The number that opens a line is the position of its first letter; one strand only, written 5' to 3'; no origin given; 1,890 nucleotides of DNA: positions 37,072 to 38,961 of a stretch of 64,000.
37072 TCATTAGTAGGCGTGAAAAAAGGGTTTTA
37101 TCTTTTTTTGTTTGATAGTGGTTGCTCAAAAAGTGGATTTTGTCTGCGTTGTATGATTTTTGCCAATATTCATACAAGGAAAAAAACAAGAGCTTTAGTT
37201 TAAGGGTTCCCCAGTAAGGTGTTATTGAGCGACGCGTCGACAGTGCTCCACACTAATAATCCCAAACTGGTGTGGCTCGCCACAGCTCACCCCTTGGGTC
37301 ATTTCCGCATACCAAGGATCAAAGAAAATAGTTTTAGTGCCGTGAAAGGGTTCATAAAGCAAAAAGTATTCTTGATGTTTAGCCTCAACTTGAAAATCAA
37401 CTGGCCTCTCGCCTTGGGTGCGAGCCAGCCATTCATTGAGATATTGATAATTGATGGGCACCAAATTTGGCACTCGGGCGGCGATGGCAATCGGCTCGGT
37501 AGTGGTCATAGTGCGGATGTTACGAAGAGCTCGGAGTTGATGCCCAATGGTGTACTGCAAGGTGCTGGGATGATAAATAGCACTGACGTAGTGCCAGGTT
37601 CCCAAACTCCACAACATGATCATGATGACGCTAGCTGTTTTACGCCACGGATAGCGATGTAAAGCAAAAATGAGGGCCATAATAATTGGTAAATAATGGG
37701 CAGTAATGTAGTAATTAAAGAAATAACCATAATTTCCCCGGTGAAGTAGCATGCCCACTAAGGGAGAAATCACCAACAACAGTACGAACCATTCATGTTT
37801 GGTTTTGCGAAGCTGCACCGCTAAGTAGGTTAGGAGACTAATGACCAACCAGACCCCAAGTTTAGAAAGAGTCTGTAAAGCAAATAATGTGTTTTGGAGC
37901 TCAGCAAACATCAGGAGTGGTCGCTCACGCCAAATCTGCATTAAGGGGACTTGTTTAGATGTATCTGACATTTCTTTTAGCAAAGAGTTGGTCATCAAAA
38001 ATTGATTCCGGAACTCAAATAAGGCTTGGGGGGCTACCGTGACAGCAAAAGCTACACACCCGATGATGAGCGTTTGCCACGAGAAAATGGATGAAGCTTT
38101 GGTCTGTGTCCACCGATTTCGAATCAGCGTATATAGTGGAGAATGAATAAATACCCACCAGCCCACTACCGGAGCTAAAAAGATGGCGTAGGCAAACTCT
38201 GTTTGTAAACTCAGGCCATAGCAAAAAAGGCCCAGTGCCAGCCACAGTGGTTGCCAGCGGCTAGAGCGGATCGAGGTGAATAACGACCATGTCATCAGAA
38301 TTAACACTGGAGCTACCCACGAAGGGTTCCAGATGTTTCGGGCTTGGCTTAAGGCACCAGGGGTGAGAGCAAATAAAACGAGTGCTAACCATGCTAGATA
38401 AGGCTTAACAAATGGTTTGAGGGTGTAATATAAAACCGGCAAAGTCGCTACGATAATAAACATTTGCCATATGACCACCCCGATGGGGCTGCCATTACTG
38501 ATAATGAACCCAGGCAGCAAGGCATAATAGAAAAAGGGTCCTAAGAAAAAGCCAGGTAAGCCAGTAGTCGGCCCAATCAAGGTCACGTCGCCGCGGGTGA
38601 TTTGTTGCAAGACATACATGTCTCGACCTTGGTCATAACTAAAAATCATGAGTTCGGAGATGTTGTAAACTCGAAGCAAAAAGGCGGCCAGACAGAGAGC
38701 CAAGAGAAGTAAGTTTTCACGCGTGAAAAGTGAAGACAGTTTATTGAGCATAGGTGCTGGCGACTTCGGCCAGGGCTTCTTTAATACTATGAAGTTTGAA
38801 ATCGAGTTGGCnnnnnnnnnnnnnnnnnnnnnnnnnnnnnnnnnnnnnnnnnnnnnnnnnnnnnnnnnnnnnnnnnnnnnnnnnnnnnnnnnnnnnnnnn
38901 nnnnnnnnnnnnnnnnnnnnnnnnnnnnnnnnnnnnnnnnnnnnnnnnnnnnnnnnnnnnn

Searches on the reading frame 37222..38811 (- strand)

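Call 6: search_protein_families(library=pfam, proteins=[window:37222-38811:-], max_evalue=0.001)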
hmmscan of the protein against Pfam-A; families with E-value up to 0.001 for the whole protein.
window:37222-38811:- (529 aa): 0 families

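Call 54: search_protein_families(library=pfam, proteins=[window:37222-38811:-], max_evalue=1)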
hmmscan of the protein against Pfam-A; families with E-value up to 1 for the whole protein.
window:37222-38811:- (529 aa): 2 families
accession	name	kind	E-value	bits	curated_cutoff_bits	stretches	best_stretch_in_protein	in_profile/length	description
PF13231.12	PMT_2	-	0.0093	16.6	26.1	1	92-239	4-146/160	Dolichyl-phosphate-mannose-protein mannosyltransferase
PF21320.3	HTH_65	-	0.087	13.5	24.1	1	417-484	4-65/75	Rv2258c-like winged HTH domain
